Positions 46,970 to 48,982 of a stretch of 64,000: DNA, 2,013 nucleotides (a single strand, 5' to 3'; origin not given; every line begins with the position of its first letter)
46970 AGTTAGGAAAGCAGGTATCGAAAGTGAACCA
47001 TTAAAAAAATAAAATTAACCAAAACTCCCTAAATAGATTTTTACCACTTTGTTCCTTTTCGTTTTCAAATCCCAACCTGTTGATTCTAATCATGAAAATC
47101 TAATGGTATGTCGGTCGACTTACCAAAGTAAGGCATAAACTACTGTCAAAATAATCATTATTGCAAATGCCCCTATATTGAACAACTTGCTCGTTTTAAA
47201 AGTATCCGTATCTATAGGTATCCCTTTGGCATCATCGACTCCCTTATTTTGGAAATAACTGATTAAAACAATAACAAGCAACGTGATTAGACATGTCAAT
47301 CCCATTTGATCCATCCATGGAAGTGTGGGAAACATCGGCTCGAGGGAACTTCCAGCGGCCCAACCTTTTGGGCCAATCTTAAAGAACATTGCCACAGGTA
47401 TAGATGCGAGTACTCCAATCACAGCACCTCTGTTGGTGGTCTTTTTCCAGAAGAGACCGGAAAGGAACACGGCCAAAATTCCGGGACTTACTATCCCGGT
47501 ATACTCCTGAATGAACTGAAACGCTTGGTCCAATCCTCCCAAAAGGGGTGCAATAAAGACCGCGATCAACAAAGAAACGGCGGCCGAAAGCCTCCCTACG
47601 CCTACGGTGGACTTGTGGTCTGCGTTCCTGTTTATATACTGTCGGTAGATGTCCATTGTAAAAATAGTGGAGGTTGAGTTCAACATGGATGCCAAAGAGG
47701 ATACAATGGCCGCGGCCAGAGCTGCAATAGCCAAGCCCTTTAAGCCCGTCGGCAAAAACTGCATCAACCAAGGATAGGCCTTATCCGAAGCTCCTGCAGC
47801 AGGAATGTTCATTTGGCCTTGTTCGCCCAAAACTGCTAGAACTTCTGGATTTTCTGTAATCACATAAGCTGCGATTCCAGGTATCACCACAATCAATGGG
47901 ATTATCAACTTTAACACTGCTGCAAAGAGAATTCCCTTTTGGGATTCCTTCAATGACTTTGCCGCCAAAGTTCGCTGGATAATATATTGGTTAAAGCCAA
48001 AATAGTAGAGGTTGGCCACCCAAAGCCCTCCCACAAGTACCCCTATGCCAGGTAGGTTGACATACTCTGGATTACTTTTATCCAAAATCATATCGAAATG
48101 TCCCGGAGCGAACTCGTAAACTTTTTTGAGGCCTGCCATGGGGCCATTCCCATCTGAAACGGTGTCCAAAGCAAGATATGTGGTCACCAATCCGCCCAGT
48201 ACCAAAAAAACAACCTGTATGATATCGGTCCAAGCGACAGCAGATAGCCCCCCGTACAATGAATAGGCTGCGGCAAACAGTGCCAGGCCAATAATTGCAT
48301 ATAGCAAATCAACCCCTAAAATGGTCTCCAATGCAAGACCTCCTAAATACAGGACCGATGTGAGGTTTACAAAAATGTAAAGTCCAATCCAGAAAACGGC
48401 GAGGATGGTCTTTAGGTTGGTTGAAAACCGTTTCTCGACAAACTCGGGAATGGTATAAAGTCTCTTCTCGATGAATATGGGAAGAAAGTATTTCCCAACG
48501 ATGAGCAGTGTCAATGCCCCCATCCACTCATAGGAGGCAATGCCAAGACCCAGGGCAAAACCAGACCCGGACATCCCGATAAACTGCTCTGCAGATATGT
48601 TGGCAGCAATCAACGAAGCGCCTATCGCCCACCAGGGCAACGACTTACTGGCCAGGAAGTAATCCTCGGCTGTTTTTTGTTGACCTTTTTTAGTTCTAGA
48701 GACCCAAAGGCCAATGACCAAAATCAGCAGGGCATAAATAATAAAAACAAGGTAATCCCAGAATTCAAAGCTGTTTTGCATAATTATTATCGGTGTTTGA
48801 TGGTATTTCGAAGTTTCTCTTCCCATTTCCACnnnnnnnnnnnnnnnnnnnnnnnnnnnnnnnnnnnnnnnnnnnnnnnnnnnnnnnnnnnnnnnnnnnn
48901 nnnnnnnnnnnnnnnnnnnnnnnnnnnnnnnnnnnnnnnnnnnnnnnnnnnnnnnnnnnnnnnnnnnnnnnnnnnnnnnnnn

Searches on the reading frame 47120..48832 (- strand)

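Call 14: search_protein_families(library=pfam, proteins=[window:47120-48832:-], max_evalue=0.001)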
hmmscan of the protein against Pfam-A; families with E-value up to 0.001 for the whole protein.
window:47120-48832:- (570 aa): 1 family
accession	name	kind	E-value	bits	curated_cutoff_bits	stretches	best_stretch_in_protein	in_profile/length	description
PF00474.23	SSF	-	3.8e-68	230.7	22.8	1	58-475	1-404/406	Sodium:solute symporter family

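Call 70: search_protein_families(library=ncbifam, proteins=[window:47120-48832:-], max_evalue=0.001)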
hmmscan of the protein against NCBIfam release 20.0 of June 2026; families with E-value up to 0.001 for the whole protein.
window:47120-48832:- (570 aa): 9 families
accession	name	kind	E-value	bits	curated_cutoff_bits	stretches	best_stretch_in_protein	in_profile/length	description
TIGR00813.1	sss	superfamily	5.2e-112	374.9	184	1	58-476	1-410/411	sodium/solute symporter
NF007790.0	PRK10484.1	equivalog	2.8e-102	343.2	401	1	27-567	6-524/527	solute:sodium symporter family transporter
TIGR02121.1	Na_Pro_sym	equivalog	2e-29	102.7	515.5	1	27-486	4-439/488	sodium/proline symporter PutP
TIGR02119.1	panF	equivalog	2.6e-25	89.4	328.05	1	30-483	7-436/471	sodium/pantothenate symporter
TIGR03648.1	Na_symport_lg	subfamily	4.8e-24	84.7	320.75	2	34-218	3-187/547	VC_2705 family sodium/solute symporter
NF011948.0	PRK15419.1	equivalog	1e-13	51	955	1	28-477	9-437/502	sodium/proline symporter PutP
NF006903.2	PRK09395.1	subfamily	6.2e-13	48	750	1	28-529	39-522/552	cation/acetate symporter ActP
NF009135.0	PRK12488.1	subfamily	1.4e-12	47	850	1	28-515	36-509/549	cation/acetate symporter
TIGR02711.1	symport_actP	equivalog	1.8e-08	33.6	1099.25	1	27-493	35-485/549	cation/acetate symporter ActP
